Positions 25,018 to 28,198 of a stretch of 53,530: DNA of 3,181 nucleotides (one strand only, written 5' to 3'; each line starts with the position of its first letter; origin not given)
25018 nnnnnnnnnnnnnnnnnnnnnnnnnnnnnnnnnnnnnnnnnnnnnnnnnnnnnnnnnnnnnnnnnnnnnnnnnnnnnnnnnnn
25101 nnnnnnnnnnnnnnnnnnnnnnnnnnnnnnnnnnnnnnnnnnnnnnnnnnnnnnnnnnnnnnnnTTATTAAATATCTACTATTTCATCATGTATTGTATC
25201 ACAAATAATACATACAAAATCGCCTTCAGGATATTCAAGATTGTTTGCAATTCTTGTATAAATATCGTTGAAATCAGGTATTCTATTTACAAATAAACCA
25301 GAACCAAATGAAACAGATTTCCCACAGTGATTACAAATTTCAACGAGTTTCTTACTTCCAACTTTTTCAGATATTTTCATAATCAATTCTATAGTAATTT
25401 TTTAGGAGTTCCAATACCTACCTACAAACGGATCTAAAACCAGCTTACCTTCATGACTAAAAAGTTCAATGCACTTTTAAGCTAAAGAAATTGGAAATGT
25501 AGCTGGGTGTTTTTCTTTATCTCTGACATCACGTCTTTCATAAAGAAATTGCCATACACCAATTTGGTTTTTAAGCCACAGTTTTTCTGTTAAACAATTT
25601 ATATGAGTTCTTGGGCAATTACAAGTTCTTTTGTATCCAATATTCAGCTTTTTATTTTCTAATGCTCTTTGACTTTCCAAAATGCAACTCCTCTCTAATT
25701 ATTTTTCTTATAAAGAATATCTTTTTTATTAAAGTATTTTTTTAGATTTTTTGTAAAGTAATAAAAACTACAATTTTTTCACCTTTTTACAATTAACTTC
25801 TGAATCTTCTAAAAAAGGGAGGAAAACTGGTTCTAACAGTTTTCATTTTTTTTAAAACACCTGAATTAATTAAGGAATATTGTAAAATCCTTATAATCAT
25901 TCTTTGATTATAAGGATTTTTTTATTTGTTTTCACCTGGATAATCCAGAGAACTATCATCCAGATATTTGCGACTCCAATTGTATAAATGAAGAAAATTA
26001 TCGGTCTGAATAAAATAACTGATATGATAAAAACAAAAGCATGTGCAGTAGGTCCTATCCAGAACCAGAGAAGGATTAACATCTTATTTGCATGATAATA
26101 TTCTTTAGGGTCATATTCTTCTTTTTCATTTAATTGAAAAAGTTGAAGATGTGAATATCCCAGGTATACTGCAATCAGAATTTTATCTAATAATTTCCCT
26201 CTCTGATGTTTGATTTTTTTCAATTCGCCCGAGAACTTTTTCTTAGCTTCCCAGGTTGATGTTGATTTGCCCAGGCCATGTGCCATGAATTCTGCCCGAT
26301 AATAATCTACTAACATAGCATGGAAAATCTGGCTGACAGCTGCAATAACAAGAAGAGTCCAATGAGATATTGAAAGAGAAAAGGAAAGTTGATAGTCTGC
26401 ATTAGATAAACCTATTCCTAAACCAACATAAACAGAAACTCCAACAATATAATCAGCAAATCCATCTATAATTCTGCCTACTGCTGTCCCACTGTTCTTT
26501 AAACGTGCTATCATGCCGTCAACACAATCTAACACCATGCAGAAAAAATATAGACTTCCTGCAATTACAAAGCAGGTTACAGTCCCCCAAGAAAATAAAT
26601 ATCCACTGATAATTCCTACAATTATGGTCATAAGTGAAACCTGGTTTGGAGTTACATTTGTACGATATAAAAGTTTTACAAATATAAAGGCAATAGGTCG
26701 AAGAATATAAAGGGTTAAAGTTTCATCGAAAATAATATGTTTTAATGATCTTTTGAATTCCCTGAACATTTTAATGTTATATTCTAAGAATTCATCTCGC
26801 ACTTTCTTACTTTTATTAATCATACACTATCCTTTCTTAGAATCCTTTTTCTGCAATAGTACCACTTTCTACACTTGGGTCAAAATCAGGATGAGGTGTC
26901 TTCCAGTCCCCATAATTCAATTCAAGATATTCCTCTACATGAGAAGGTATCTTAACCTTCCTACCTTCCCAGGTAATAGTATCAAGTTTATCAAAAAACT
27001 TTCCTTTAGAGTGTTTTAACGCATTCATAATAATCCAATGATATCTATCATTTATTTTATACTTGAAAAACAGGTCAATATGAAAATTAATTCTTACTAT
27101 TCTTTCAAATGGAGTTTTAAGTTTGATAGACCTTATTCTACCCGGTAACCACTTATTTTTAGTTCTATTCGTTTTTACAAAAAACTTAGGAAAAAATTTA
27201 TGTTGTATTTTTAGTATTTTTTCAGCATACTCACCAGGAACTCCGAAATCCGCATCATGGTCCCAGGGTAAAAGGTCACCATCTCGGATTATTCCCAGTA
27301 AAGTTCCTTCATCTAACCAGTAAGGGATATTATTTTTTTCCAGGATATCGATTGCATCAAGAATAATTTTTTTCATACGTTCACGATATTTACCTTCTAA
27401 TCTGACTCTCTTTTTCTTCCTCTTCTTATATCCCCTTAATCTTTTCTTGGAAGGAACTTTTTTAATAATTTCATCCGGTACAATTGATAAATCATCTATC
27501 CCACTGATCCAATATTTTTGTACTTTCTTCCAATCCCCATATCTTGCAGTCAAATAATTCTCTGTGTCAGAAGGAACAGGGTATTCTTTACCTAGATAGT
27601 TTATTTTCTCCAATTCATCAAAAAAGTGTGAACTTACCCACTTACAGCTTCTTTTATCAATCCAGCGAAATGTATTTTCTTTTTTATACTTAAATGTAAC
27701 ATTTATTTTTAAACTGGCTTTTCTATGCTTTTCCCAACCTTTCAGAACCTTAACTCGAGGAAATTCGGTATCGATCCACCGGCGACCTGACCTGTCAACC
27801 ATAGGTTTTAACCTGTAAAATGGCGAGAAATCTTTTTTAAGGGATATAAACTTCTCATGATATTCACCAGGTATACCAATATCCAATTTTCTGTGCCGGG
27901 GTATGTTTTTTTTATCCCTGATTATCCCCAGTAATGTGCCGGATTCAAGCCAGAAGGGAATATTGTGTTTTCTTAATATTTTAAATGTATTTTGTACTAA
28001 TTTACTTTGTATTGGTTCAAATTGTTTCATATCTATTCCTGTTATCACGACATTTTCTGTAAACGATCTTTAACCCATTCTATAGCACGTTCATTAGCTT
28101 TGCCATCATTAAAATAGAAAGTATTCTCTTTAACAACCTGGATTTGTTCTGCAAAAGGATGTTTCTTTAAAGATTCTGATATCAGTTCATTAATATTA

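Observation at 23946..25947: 1.9-kb islet bounded by 65-bp direct repeats carrying a SIR2-like + zinc-ribbon gene pair: candidate undescribed defence module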

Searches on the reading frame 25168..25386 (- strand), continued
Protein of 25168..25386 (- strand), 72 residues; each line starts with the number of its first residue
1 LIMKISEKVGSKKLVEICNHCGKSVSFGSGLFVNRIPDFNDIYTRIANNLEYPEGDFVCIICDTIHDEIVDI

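Call 45: search_protein_families(library=padloc, proteins=[L089:4080-4970:+, L089:5194-6225:+, L089:6427-6888:+, L115:3806-4957:+, L115:5189-6211:+, L115:6281-6877:+, L084:1398-2438:+, L084:2464-3006:+], max_evalue=0.001)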
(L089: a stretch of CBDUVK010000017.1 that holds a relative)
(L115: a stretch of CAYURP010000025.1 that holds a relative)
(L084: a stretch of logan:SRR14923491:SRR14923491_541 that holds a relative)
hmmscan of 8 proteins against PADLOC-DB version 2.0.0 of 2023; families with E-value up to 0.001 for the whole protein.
L089:4080-4970:+ (296 aa): 69 families (the best 25 are shown)
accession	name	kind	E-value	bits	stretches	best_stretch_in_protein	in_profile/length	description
PDLC03363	MTase_II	-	8.7e-132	436.9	1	25-293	10-280/294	Type II methyltransferase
PDLC03353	MTase_II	-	4e-41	139.3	2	41-135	160-253/260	Type II methyltransferase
PDLC03350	MTase_II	-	1e-26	92.1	2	44-133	209-295/312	Type II methyltransferase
PDLC03387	MTase_II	-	2.1e-26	90.8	1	70-138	212-279/289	Type II methyltransferase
PDLC03371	MTase_II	-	2.4e-26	90.8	1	54-134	173-253/260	Type II methyltransferase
PDLC03391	MTase_II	-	1.3e-22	78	1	62-291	135-366/381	Type II methyltransferase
PDLC03299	MTase_II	-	3.7e-21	73.9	1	52-140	176-264/296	Type II methyltransferase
PDLC03339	MTase_II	-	7.6e-19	65.7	1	56-133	194-271/399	Type II methyltransferase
PDLC03260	MTase_II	-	2.2e-18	64.3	1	47-139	224-312/349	Type II methyltransferase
PDLC03376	MTase_II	-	1.5e-16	59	1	80-178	45-142/249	Type II methyltransferase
PDLC03305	MTase_II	-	4e-16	57.3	1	69-139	180-246/513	Type II methyltransferase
PDLC03241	MTase_II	-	6.5e-16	56.3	1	68-146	368-444/447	Type II methyltransferase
PDLC03216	MTase_II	-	1.7e-15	54.9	1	65-145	187-267/364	Type II methyltransferase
PDLC03283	MTase_II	-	3.3e-15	54.2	1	69-134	205-272/352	Type II methyltransferase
PDLC03228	MTase_II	-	6.9e-15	53.5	1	70-150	142-220/227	Type II methyltransferase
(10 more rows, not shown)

L089:5194-6225:+ (343 aa): 1 family
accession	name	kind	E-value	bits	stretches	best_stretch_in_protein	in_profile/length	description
PDLC03276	MTase_II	-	0.0003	18.2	1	68-145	114-191/404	Type II methyltransferase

L089:6427-6888:+ (153 aa): 4 families
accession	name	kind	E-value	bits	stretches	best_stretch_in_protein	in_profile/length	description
PDLC03524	REase_II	-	1.4e-36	124.6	1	2-153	109-257/260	Type II restriction enzyme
PDLC03305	MTase_II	-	6.3e-36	122.7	1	2-153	362-510/513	Type II methyltransferase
PDLC03521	REase_II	-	2.2e-07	28.8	1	58-140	142-222/246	Type II restriction enzyme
PDLC03584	REase_II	-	0.00013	19.2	1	61-140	304-388/405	Type II restriction enzyme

L115:3806-4957:+ (383 aa): 34 families (the best 25 are shown)
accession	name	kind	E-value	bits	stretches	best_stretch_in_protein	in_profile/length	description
PDLC03322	MTase_II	-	1.6e-118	394.4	1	2-382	17-408/446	Type II methyltransferase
PDLC03360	MTase_II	-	2.3e-45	153.4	1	8-379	23-411/441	Type II methyltransferase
PDLC03380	MTase_II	-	2.2e-38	130.5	1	8-293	18-307/393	Type II methyltransferase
PDLC03362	MTase_II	-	1.5e-32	111.1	1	14-371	36-397/438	Type II methyltransferase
PDLC03239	MTase_II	-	1.1e-29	101.5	1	13-374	57-394/442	Type II methyltransferase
PDLC03364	MTase_II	-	2.1e-28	97.4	1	3-300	14-287/380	Type II methyltransferase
PDLC03369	MTase_II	-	9.1e-22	75.5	1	19-373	112-493/532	Type II methyltransferase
PDLC03377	MTase_II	-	3e-19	67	1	16-281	90-351/504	Type II methyltransferase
PDLC03353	MTase_II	-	2.4e-16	58.1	2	7-78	173-240/260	Type II methyltransferase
PDLC03325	MTase_II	-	1.4e-13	48.4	1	22-283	65-327/426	Type II methyltransferase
PDLC03224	MTase_II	-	5.3e-13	46.7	1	37-256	83-308/481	Type II methyltransferase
PDLC03319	MTase_II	-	5.4e-11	40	2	131-302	172-347/503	Type II methyltransferase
PDLC03350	MTase_II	-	5e-10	37.3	1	4-83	216-290/312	Type II methyltransferase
PDLC03283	MTase_II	-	1.1e-09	36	1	4-78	186-261/352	Type II methyltransferase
PDLC03367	MTase_II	-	1.5e-09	34.8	1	22-94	17-89/633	Type II methyltransferase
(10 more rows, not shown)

L115:5189-6211:+ (340 aa): 1 family
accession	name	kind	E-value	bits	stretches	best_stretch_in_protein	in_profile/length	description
PDLC01044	Csa3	-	2.7e-06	25.4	1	159-211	140-192/194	Type I-A associated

L115:6281-6877:+ (198 aa): 5 families
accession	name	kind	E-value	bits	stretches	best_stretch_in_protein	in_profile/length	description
PDLC03424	REase_II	-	1.5e-11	42.5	1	3-183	46-221/238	Type II restriction enzyme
PDLC03521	REase_II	-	1.6e-11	42.3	1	4-183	42-232/246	Type II restriction enzyme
PDLC03524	REase_II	-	3.6e-11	41.3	1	80-192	144-252/260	Type II restriction enzyme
PDLC03305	MTase_II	-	4.5e-10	37.4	1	80-192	397-505/513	Type II methyltransferase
PDLC03584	REase_II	-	5.9e-07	26.9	1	3-192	207-397/405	Type II restriction enzyme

L084:1398-2438:+ (346 aa): 0 families

L084:2464-3006:+ (180 aa): 4 families
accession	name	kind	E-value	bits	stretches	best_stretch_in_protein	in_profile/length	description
PDLC03524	REase_II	-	2.3e-55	186.2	1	2-177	82-254/260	Type II restriction enzyme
PDLC03305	MTase_II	-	1.4e-54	184.2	1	2-177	335-507/513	Type II methyltransferase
PDLC03521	REase_II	-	1.5e-06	26.1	1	88-172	145-238/246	Type II restriction enzyme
PDLC03584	REase_II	-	0.00054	17.1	1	78-168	293-389/405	Type II restriction enzyme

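Call 67: search_protein_families(library=pfam, alignment_id=A7, max_evalue=0.00001)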
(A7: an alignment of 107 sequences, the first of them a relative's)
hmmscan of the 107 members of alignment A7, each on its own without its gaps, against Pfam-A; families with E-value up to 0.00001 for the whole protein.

A. member 1, L091:25-474:+ (149 aa): 1 family
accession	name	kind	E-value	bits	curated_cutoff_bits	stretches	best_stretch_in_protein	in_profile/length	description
PF00155.27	Aminotran_1_2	-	3.5e-26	92.7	19.7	1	1-141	223-361/361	Aminotransferase class I and II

B. families by the number of members that match (of 107 scanned): 92 families (the first 25 are shown)
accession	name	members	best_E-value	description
PF01555.25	N6_N4_Mtase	5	5e-58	DNA methylase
PF02767.21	DNA_pol3_beta_2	3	2.8e-36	DNA polymerase III beta subunit, central domain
PF00712.24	DNA_pol3_beta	3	1e-33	DNA polymerase III beta subunit, N-terminal domain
PF02768.20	DNA_pol3_beta_3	3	2.6e-23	DNA polymerase III beta subunit, C-terminal domain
PF14511.12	RE_EcoO109I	2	3.6e-89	Type II restriction endonuclease EcoO109I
PF02086.21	MethyltransfD12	2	5e-33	D12 class N6 adenine-specific DNA methyltransferase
PF06182.17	ABC2_membrane_6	2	2.5e-32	ABC-2 family transporter protein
PF02384.22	N6_Mtase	2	2e-24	N-6 DNA Methylase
PF02463.25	SMC_N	2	2.1e-19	RecF/RecN/SMC N terminal domain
PF18962.6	Por_Secre_tail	2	5.5e-17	Secretion system C-terminal sorting domain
PF07669.17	Eco57I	2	3.4e-16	Eco57I restriction-modification methylase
PF13476.12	AAA_23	2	2.2e-14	AAA domain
PF13175.12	AAA_15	2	3.7e-14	AAA ATPase domain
PF01170.24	UPF0020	2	7e-07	RMKL-like, methyltransferase domain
PF00226.36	DnaJ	2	1.2e-06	DnaJ domain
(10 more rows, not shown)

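Call 82: predict_structure(alignment_id=A3)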
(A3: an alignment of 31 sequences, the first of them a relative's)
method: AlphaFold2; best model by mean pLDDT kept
length: 70 residues; sequences in the alignment: 31
mean_pLDDT: 79.6   pTM: 0.65
mean pLDDT of the five models: 79.6, 67.6, 60.6, 60.1, 58.6
residues with pLDDT >= 90: 31; 70-90: 21; 50-70: 11; < 50: 7
segments of 3 or more residues with pLDDT < 50: 68-70
pLDDT, mean of each block of 10 residues (from residue 1): 51 92 87 85 93 92 60
secondary structure, 60 per line:
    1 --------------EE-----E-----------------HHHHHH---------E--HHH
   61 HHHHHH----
elements in order: H40-45 H58-66

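Call 86: fold_search(model_id=the predicted structure, library=pdb)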
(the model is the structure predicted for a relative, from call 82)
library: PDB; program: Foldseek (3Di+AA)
matches with E <= 10: 2; with E <= 0.001: 0
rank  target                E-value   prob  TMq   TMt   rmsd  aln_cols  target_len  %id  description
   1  2xb1_A                8.1e+00  0.02  0.24  0.19  10.6        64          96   12  Crystal structure of the human Pygo2 PHD finger in complex with the B9L HD1 domain (released 2010-07-28)
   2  9ca7_D                8.7e+00  0.02  0.25  0.19  10.6        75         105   11  Cryo-EM structure of human SRCAP-nucleosome complex in the fully-engaged state (composite structure) (released 2025-06-18)

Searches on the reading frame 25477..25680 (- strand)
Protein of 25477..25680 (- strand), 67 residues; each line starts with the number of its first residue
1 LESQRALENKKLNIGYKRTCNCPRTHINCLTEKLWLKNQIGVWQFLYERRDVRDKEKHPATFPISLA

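Call 4: search_protein_families(library=pfam, proteins=[window:25477-25680:-], max_evalue=1)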
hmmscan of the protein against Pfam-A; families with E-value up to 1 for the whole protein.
window:25477-25680:- (67 aa): 1 family
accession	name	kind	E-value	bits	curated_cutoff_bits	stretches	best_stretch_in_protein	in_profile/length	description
PF09198.16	T4-Gluco-transf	-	0.24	11.6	27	1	3-52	78-127/167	Bacteriophage T4 beta-glucosyltransferase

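Call 5: search_protein_families(library=padloc, proteins=[window:25477-25680:-], max_evalue=1)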
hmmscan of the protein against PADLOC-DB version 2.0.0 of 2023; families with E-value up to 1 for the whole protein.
window:25477-25680:- (67 aa): 2 families
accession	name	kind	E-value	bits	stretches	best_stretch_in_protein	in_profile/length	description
PDLC03363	MTase_II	-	8.5e-26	89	1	7-67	6-66/294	Type II methyltransferase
PDLC03353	MTase_II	-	0.0021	15.6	1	26-67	159-198/260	Type II methyltransferase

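Call 6: search_protein_families(library=ncbifam, proteins=[window:25477-25680:-], max_evalue=1)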
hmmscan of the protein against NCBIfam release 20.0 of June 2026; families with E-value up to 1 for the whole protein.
window:25477-25680:- (67 aa): 0 families

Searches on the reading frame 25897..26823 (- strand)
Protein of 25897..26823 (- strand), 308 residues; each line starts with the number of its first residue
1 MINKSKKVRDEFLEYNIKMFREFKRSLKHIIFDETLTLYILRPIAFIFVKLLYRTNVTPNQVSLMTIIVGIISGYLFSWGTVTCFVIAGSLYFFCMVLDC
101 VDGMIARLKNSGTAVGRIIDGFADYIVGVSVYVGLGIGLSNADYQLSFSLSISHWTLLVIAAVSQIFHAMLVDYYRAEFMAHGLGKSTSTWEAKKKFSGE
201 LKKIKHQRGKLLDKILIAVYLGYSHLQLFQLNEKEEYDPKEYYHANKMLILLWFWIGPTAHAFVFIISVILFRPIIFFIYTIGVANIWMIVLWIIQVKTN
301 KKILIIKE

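Call 4: search_protein_families(library=pfam, proteins=[window:25897-26823:-], max_evalue=1)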
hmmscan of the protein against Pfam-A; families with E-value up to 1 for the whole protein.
window:25897-26823:- (308 aa): 1 family
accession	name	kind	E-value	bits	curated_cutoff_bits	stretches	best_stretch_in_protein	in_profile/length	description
PF01066.26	CDP-OH_P_transf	-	6.1e-12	46.6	22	1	58-184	3-118/152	CDP-alcohol phosphatidyltransferase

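Call 34: find_related_loci(query=window:25897-26823:-, collection=genome_contigs, flank=5000)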
Query window:25897-26823:- (308 aa) in genome_contigs; peptide patterns used: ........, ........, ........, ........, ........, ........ (x = any residue, [..] = any of these).
64 stretches matched a pattern; 24 encode a relative of the query (tblastn E <= 1e-3); 24 distinct loci.
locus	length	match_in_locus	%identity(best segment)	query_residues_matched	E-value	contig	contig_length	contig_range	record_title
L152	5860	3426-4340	82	1-305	2e-174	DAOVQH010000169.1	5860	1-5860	MAG TPA_asm: Candidatus Cloacimonadota bacterium isolate CSMAG_1570 CSMAG_1570_k141_470418_length_5860_cov_46.9278, whol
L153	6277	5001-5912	81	2-305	7e-170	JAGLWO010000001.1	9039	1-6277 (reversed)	MAG: Candidatus Cloacimonadota bacterium isolate RS_12_26 ZL285.bin.26.fa_1, whole genome shotgun sequence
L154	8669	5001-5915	78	1-305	1e-163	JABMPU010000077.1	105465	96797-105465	MAG: Armatimonadota bacterium isolate bin.262 k141_2651071, whole genome shotgun sequence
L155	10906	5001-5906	76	4-305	9e-158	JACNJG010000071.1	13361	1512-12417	MAG: Candidatus Cloacimonadota bacterium isolate NIOZ-UU3 NIOZ-UU_NODE_5816_length_13361_cov_38.9779, whole genome shotg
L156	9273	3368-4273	76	4-305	5e-157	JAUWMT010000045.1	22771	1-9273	MAG: Candidatus Cloacimonadota bacterium isolate CSMAG_2405 CSMAG_2405_k141_454144_length_22771_cov_17.1475, whole genom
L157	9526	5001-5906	75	4-305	5e-156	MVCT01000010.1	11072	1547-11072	MAG: Candidatus Cloacimonas sp. 4484_140 ex4484_140_scaffold_3589, whole genome shotgun sequence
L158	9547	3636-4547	76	1-305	3e-156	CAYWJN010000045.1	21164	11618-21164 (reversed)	MAG TPA_asm: uncultured Candidatus Cloacimonadota bacterium isolate binchicken_co65_20 genome assembly, contig: NODE_102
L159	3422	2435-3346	74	2-305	3e-161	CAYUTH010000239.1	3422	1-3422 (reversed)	MAG TPA_asm: uncultured Candidatus Cloacimonadota bacterium isolate SRP178699_co1_21 genome assembly, contig: NODE_43748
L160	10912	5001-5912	74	2-305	1e-154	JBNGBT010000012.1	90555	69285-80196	MAG: Candidatus Cloacimonadota bacterium isolate MAG213-F140 NODE_12_length_90555_cov_70.333451, whole genome shotgun se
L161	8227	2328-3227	71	1-305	2e-141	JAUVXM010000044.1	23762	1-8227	MAG: Candidatus Aminicenantes bacterium isolate CSMAG_1216 CSMAG_1216_k141_1275037_length_23762_cov_44.6988, whole genom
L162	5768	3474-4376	70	3-303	2e-141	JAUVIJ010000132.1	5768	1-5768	MAG: Candidatus Cloacimonadota bacterium isolate CSMAG_425 CSMAG_425_k127_3132750_length_5768_cov_32.7660, whole genome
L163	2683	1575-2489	67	3-308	1e-146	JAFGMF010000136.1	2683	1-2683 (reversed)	MAG: Candidatus Cloacimonadota bacterium isolate Zod_Metabat.458 k87_2833977, whole genome shotgun sequence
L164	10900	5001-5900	67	1-305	2e-135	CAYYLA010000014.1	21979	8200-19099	MAG TPA_asm: uncultured Candidatus Cloacimonadota bacterium isolate binchicken_co42_422 genome assembly, contig: NODE_29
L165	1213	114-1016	69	1-305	2e-147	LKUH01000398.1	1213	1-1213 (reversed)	MAG: Candidatus Cloacimonas sp. SDB scaffold-5409, whole genome shotgun sequence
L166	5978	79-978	70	1-305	2e-134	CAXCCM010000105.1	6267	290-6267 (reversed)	MAG TPA_asm: uncultured bacterium isolate SRR3724644_metabat2_40 genome assembly, contig: ERZ4200978.4012, whole genome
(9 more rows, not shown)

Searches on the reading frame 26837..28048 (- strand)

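Call 4: search_protein_families(library=pfam, proteins=[window:26837-28048:-], max_evalue=1)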
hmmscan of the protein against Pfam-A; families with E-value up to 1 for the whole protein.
window:26837-28048:- (403 aa): 4 families
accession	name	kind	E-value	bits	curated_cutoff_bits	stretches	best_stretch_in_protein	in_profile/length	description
PF04991.19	LicD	-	7.3e-27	95.4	22.6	3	237-302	2-65/227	LicD family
PF10706.15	Aminoglyc_resit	-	0.00032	21.3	21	1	21-70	5-53/149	Aminoglycoside-2''-adenylyltransferase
PF00571.33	CBS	-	0.0078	17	24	1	229-260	18-52/57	CBS domain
PF21631.3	A9CJY8-like_N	-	0.12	12.4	27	0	238-258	11-31/45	A9CJY8-like, N-terminal domain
